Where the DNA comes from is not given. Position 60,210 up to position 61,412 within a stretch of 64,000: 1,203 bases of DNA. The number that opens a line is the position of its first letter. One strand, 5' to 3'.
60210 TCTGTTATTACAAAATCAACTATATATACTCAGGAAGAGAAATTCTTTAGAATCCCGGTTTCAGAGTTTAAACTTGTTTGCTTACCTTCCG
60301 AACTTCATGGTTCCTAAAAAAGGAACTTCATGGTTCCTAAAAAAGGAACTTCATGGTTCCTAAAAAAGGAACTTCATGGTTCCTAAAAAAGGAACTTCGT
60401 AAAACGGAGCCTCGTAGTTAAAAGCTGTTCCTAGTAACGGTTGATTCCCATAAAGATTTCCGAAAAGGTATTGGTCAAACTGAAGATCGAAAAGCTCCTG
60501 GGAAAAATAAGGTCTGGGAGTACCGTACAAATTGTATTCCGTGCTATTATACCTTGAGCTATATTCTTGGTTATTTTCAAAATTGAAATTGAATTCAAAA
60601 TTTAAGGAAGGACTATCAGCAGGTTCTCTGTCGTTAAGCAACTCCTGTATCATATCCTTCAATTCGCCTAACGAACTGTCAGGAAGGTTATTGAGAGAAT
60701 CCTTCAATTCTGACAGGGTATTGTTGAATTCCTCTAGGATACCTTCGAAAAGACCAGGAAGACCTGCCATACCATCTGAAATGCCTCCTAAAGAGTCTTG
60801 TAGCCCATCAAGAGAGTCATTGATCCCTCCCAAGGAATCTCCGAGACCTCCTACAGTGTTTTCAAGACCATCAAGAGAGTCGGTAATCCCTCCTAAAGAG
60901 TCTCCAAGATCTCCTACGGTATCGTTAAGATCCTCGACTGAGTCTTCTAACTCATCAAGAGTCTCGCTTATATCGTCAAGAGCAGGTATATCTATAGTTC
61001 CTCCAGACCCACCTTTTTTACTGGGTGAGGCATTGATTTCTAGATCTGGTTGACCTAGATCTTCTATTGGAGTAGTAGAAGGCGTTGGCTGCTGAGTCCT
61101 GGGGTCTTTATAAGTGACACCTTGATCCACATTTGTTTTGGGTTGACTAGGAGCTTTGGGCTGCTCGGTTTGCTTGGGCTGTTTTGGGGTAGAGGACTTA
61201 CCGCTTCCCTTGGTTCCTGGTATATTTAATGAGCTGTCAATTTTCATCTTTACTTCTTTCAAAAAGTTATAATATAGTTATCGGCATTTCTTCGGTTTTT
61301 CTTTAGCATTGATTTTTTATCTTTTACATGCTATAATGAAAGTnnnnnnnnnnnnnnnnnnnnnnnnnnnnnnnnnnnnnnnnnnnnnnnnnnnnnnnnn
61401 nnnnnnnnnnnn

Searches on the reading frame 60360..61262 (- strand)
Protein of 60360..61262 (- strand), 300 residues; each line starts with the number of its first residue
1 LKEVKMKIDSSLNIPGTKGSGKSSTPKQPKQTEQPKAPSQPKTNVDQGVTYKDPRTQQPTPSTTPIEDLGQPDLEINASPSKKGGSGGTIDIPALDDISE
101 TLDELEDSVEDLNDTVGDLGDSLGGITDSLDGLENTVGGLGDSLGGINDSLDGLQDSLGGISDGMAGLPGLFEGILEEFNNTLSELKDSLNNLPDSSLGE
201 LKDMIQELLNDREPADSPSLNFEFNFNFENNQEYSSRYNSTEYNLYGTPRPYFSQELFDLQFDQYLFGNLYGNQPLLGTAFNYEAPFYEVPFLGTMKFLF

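Call 9: search_protein_families(library=pfam, proteins=[window:60360-61262:-], max_evalue=0.01)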
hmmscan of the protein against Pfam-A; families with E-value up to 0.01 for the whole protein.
window:60360-61262:- (300 aa): 4 families
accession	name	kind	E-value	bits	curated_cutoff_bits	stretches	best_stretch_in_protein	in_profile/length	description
PF04513.17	Baculo_PEP_C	-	2.1e-05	25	38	1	100-165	60-122/140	Baculovirus polyhedron envelope protein, PEP, C terminus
PF05531.17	NPV_P10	-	0.00013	22.9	29.8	0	96-144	14-65/75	Nucleopolyhedrovirus P10 protein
PF05377.16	FlaC_arch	-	0.00029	21.6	27.8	0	96-118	17-39/55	Flagella accessory protein C (FlaC)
PF08653.15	DASH_Dam1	-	0.0041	17.4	26.6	0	93-119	3-29/56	DASH complex subunit Dam1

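Call 10: search_protein_families(library=phrogs, proteins=[window:60360-61262:-], max_evalue=0.01)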
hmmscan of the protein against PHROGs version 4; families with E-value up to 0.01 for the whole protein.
window:60360-61262:- (300 aa): 5 families
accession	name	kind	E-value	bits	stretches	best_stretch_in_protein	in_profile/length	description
phrog_1625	-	moron, auxiliary metabolic gene and host takeover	0.00018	22.5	0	98-135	68-105/110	involved in bacteriocin production or immunity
phrog_184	-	tail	0.00025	21.4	1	101-214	134-233/411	baseplate hub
phrog_23108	-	tail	0.0006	18.4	1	94-152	758-816/1552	tail length tape measure protein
phrog_58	-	tail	0.0035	16.7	1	95-201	477-595/1544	tail length tape measure protein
phrog_5553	-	unknown function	0.0044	18.2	0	96-152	10-66/114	-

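Call 16: find_related_loci(query=window:60360-61262:-, collection=viral_contigs, flank=6000)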
Query window:60360-61262:- (300 aa) in viral_contigs; peptide patterns used: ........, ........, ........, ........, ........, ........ (x = any residue, [..] = any of these).
20 stretches matched a pattern, but none encodes a relative of the query by tblastn (E <= 1e-3).

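Call 66: find_encoding_contigs(protein=window:60360-61247:-, flank=1500, max_places=10)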
Protein window:60360-61247:- (295 aa): no gene with exactly this product is on record in the collection.
